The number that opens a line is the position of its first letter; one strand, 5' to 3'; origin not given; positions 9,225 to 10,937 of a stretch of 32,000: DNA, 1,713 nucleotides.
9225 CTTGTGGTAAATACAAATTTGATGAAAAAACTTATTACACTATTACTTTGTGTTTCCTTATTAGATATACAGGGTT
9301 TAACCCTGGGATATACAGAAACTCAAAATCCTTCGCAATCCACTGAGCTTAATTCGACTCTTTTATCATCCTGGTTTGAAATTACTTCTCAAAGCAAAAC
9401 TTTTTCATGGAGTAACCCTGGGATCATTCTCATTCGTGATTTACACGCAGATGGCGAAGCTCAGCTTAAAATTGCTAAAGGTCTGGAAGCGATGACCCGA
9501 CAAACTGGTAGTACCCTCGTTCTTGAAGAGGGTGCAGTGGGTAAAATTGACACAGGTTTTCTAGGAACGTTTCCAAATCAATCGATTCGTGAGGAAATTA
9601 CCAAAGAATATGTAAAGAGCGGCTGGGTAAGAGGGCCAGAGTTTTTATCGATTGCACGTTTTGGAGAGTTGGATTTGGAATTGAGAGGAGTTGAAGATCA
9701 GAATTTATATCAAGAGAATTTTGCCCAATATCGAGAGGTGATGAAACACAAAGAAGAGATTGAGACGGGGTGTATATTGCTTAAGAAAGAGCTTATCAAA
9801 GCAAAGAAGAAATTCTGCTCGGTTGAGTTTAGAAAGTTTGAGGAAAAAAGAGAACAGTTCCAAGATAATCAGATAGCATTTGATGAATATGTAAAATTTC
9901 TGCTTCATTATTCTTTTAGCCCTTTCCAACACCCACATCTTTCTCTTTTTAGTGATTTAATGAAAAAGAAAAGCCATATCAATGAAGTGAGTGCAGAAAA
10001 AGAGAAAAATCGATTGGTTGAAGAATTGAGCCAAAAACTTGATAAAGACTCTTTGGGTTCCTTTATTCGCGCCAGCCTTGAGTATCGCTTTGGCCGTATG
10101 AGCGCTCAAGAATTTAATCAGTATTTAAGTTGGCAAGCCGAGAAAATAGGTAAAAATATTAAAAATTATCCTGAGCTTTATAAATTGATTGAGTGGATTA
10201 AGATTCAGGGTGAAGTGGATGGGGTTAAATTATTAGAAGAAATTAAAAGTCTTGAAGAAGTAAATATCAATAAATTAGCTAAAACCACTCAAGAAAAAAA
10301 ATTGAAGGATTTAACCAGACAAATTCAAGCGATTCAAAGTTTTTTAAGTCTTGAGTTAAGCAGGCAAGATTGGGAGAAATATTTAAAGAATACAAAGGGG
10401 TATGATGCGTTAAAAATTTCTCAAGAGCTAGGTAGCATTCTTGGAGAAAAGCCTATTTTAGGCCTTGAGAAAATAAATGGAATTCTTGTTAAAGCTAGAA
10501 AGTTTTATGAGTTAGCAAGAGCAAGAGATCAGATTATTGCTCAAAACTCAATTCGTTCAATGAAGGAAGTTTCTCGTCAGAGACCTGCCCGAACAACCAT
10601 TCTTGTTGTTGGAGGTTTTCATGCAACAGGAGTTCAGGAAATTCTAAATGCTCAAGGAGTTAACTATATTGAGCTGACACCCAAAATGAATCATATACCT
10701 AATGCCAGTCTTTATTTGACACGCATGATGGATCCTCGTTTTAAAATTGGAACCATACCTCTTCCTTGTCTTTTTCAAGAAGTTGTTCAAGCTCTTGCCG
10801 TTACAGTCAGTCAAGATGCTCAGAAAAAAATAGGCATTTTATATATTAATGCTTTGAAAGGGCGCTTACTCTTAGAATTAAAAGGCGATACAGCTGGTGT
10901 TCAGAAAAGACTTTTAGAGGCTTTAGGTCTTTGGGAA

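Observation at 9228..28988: Uninterrupted 19.8-kb gene for a 6,586-aa, mostly helical, signal-peptide-bearing protein that strings together several unrelated enzyme modules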

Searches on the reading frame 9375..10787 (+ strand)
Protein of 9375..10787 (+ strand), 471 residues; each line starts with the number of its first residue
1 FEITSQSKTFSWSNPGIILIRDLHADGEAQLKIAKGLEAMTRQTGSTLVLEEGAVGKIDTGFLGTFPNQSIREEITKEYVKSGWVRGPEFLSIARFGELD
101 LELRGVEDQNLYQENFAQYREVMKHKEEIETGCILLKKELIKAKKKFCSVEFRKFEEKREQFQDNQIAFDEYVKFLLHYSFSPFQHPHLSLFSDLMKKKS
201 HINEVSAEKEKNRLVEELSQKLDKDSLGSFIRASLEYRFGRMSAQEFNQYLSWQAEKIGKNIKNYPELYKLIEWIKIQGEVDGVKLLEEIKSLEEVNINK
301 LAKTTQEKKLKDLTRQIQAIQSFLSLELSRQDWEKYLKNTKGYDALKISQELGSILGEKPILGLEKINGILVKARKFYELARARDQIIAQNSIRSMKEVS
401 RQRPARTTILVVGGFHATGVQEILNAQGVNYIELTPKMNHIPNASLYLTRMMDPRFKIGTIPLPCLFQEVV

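Call 25: search_solved_structures(query=A1, max_evalue=10)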
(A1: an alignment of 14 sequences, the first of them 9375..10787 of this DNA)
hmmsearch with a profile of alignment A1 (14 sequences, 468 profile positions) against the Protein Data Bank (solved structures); distinct sequences matched with E-value up to 10: 3.
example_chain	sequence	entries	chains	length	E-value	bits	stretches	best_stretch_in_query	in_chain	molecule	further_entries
9yfg_Da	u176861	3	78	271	0.34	13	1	224-323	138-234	Sodium-type flagellar protein MotY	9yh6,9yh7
9ydo_Da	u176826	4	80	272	0.34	13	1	224-323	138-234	Sodium-type flagellar protein MotY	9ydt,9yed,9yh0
9yec_Da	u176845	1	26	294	0.34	13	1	224-323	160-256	Sodium-type flagellar protein MotY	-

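Call 35: search_protein_families(library=pfam, alignment_id=A1, max_evalue=1)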
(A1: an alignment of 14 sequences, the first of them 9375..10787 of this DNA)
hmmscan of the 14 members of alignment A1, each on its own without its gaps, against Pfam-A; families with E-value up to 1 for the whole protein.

A. member 1, window:9375-10787:+ (471 aa): 3 families
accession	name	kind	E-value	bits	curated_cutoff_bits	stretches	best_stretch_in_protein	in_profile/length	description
PF13588.12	HSDR_N_2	-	0.085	13.4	25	1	327-353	3-29/110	Type I restriction enzyme R protein N terminus (HSDR_N)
PF23202.1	PAH_ZNF598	-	0.12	13.1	25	1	210-251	3-46/83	ZNF598 PAH domain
PF18502.6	Mrpl_C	-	0.18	12.6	25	1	291-335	32-75/111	54S ribosomal protein L8 C-terminal domain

B. families by the number of members that match (of 14 scanned): 25 families
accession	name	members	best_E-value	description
PF23202.1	PAH_ZNF598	6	0.0034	ZNF598 PAH domain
PF12174.13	RST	2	0.0033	RCD1-SRO-TAF4 (RST) plant domain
PF11764.13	N-SET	1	0.00037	COMPASS (Complex proteins associated with Set1p) component N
PF18977.5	DUF5713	1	0.0046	Family of unknown function (DUF5713)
PF24742.1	ARM_CUL7_CUL9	1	0.018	CUL7/CUL9 ARM repeat domain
PF10566.15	Glyco_hydro_97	1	0.025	Glycoside hydrolase 97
PF21394.3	Beta-ketacyl_N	1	0.048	Beta-ketoacyl synthase-like, N-terminal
PF04899.17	MbeD_MobD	1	0.079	MbeD/MobD like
PF18534.6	HBD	1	0.082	Helical bundle domain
PF25169.1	DUF7830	1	0.084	Domain of unknown function (DUF7830)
PF13588.12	HSDR_N_2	1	0.085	Type I restriction enzyme R protein N terminus (HSDR_N)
PF20648.2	DUF6809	1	0.11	Family of unknown function (DUF6809)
PF20308.4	TPR-S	1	0.12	Tetratricopeptide Repeats-Sensor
PF14357.11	DUF4404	1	0.13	Domain of unknown function (DUF4404)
PF14182.11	YgaB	1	0.14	YgaB-like protein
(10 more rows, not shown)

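Call 36: predict_structure(alignment_id=A1)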
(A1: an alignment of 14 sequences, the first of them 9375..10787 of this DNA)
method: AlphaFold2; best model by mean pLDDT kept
length: 471 residues; sequences in the alignment: 14
mean_pLDDT: 88.4   pTM: 0.79
mean pLDDT of the five models: 88.4, 88.1, 86.0, 85.6, 85.1
residues with pLDDT >= 90: 283; 70-90: 163; 50-70: 22; < 50: 3
segments of 3 or more residues with pLDDT < 50: 469-471
pLDDT, mean of each block of 10 residues (from residue 1): 83 83 87 93 86 90 86 91 89 89 93 93 93 95 97 94 90 89 78 88 93 92 90 90 88 90 92 88 88 92 95 92 90 83 84 94 90 95 96 90 77 93 93 88 80 71 57 38
secondary structure, 60 per line:
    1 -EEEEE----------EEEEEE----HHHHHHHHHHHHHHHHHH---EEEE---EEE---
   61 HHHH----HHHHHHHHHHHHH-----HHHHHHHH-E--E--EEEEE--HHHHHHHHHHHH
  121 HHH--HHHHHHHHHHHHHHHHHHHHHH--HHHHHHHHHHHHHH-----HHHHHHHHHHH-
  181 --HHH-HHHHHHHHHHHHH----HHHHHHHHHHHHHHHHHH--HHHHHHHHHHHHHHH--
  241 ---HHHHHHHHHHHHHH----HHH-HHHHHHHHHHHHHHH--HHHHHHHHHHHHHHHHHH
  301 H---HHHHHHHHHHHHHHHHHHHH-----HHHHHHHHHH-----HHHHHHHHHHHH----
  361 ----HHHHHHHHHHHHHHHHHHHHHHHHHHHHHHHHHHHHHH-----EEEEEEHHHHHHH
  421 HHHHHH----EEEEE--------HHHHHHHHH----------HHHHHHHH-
elements in order: E2-6 E17-22 H27-44 E48-51 E55-57 H61-64 H69-81 H87-94 E102-106 H109-123 H126-147 H150-163 H169-179 H187-199 H204-221 H224-238 H244-257 H266-280 H283-301 H305-324 H330-339 H345-356 H365-402 E408-413 H414-426 E431-435 H444-452 H463-470

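Call 41: fold_search(model_id=the predicted structure, library=pdb)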
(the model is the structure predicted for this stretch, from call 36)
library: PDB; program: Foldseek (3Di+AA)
matches with E <= 10: 149; with E <= 0.001: 0
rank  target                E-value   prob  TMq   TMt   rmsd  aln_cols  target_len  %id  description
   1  8i4v_A                6.5e-02  0.15  0.11  0.14  34.8       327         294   11  Cryo-EM structure of 5-subunit Smc5/6 arm region (released 2024-06-26)
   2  8ohd_B                1.1e-01  0.08  0.11  0.12  38.7       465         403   11  60S ribosomal subunit bound to the E3-UFM1 complex - state 3 (native) (released 2024-02-21)
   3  8f7n                  1.7e-01  0.14  0.15  0.18  29.8       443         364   13  Crystal structure of chemoreceptor McpZ ligand sensing domain (released 2023-07-05)
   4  5nnv_D                2.6e-01  0.06  0.08  0.13  42.2       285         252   14  Structure of a Bacillus subtilis Smc coiled coil middle fragment (released 2017-06-21)
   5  7n6g_3R               3.4e-01  0.07  0.10  0.12  49.6       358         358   11  C1 of central pair (released 2022-05-18)
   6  8b6h_DQ               3.6e-01  0.06  0.10  0.11  25.1       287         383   15  Cryo-EM structure of cytochrome c oxidase dimer (complex IV) from respiratory supercomplex of Tetrahymena thermophila (released 2023-03-29)
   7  5xg2                  4.2e-01  0.11  0.11  0.18  32.5       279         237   10  Crystal structure of a coiled-coil segment (residues 345-468 and 694-814) of Pyrococcus yayanosii Smc (released 2017-06-07)
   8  8i4v_B                4.5e-01  0.10  0.11  0.17  31.8       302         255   14  Cryo-EM structure of 5-subunit Smc5/6 arm region (released 2024-06-26)
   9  7zr1_C                4.5e-01  0.06  0.13  0.09  56.7       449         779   13  Chaetomium thermophilum Mre11-Rad50-Nbs1 complex bound to ATPyS (composite structure) (released 2023-01-11)
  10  7n6g_3P               5.2e-01  0.03  0.08  0.10  51.9       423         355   12  C1 of central pair (released 2022-05-18)
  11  8bqs_DQ               5.8e-01  0.04  0.09  0.11  25.1       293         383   16  Cryo-EM structure of the I-II-III2-IV2 respiratory supercomplex from Tetrahymena thermophila (released 2023-08-23)
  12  7zr1_D                6.1e-01  0.05  0.12  0.08  63.9       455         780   12  Chaetomium thermophilum Mre11-Rad50-Nbs1 complex bound to ATPyS (composite structure) (released 2023-01-11)
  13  3b55                  7.1e-01  0.15  0.12  0.13  12.0       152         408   12  Crystal structure of the Q81BN2_BACCR protein from Bacillus cereus. NESG target BcR135 (released 2007-11-06)
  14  7sqc_1Y               7.9e-01  0.05  0.08  0.14  39.1       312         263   12  Ciliary C1 central pair apparatus isolated from Chlamydomonas reinhardtii (released 2022-04-13)
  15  8p4y                  1.0e+00  0.04  0.07  0.15  29.2       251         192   15  Coiled-coil protein origami triangle (released 2023-08-02)
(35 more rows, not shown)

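Call 52: search_protein_representatives(alignment_id=A1)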
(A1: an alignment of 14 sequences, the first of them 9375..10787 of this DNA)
Query: 14 sequences, 468 profile positions. Proteins with E-value up to 0.001 (for the whole library): 10091; up to 1e-10: 8948; up to 1e-30: 7151. The best 150 are listed.
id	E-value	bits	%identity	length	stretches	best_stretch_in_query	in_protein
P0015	2.3e-149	514.8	-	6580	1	1-467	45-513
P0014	4.4e-147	507.3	-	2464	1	1-467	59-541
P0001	2.3e-146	504.9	-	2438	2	10-467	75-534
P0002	2.3e-143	495.0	-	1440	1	3-468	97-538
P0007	8.7e-142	489.8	-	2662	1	1-465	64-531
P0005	2.1e-140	485.2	-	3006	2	2-465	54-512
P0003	2.5e-136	471.8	-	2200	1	2-466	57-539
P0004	9.3e-135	466.6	-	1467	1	1-459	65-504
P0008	2.7e-134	465.1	-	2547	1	2-466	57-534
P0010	1.4e-129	449.6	-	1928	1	1-467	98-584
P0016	4.8e-125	434.6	-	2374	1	4-465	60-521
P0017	2.6e-124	432.2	-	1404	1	2-458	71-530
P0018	5.4e-124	431.1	-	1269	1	1-467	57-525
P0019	6.5e-124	430.8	-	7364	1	2-458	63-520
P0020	8.4e-124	430.5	-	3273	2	2-460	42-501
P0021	5.0e-123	427.9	-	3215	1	1-464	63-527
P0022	6.2e-123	427.6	-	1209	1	1-465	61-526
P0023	1.3e-122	426.6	-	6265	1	1-466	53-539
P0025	3.4e-122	425.2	-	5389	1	2-465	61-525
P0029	3.7e-121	421.8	-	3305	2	2-463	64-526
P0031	4.4e-121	421.5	-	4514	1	1-465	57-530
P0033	9.4e-121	420.4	-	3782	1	3-464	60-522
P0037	1.3e-119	416.7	-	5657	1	8-456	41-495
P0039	8.4e-119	414.0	-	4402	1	2-456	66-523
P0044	4.2e-118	411.7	-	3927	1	2-464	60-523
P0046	6.5e-118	411.1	-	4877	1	1-464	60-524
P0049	1.2e-117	410.2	-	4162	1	4-456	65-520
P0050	1.2e-117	410.2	-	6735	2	1-454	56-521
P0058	3.8e-117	408.6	-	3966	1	4-456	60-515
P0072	4.8e-116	404.9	-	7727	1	2-464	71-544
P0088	2.3e-114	399.4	-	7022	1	1-459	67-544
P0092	3.5e-114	398.8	-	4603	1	3-455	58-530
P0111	4.1e-113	395.2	-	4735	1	3-461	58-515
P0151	8.2e-112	391.0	-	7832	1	2-461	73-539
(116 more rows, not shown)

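Call 62: list_cluster_members(proteins=[P0015, P0019, P0023, P0025, P0037, P0050, P0072, P0088, P0151, P0021])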
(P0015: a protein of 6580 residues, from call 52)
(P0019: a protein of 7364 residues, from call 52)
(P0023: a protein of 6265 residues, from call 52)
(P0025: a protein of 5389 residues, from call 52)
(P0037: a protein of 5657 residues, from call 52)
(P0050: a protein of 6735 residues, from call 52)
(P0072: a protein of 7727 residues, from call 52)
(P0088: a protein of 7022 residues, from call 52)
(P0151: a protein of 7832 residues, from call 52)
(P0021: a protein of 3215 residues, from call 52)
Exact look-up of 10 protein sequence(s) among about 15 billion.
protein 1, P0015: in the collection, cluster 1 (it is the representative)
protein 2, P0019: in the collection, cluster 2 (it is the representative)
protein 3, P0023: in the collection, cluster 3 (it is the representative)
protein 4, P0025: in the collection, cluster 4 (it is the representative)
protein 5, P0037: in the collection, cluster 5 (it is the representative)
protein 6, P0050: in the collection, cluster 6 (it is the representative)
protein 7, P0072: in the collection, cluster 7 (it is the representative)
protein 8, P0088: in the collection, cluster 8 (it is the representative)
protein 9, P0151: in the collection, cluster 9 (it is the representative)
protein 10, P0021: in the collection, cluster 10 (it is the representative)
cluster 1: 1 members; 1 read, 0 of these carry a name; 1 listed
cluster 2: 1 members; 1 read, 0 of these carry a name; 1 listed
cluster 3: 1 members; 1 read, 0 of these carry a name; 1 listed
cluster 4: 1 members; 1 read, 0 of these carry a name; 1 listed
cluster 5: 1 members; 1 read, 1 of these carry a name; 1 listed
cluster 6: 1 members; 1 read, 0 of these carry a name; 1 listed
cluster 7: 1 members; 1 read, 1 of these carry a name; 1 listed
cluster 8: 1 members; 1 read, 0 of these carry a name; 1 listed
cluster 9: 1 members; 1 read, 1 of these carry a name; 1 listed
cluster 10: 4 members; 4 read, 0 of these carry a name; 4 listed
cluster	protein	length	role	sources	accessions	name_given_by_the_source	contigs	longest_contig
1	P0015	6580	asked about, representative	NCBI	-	-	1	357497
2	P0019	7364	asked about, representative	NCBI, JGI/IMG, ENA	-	-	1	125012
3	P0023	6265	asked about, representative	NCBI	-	-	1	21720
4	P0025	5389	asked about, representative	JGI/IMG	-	-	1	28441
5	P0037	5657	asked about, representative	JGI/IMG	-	hypothetical protein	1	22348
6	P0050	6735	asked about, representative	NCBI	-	-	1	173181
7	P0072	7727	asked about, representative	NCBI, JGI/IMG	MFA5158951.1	MAG: hypothetical protein WC484_00390 [Candidatus Omnitrophota bacterium]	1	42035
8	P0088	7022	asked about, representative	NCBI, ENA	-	-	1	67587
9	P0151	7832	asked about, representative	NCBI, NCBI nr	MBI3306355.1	MAG: redoxin domain-containing protein, partial [Candidatus Omnitrophica bacterium] | redoxin domain-containing protein [Candidatus Omnitrophota bacterium]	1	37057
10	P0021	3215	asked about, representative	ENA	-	-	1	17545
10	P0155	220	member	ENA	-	-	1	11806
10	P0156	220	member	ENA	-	-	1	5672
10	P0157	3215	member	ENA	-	-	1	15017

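Call 71: search_protein_families(library=pfam, proteins=[P0016, P0018, P0022], max_evalue=0.00001)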
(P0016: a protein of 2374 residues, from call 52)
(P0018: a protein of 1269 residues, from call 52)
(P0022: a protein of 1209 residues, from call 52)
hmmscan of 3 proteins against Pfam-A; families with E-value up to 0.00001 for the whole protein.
P0016 (2374 aa): 0 families

P0018 (1269 aa): 5 families
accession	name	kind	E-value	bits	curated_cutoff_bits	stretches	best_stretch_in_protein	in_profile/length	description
PF13847.12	Methyltransf_31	-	2.1e-10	40.9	27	1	711-834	5-127/145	Methyltransferase domain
PF13489.12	Methyltransf_23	-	4e-08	33.6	27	1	694-828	8-128/164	Methyltransferase domain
PF08241.18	Methyltransf_11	-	1e-07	33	21.2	1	714-816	1-95/95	Methyltransferase domain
PF13649.12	Methyltransf_25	-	2.3e-07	31.8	27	1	713-809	1-94/97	Methyltransferase domain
PF08242.18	Methyltransf_12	-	4e-06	27.9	30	0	714-804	1-87/98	Methyltransferase domain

P0022 (1209 aa): 0 families
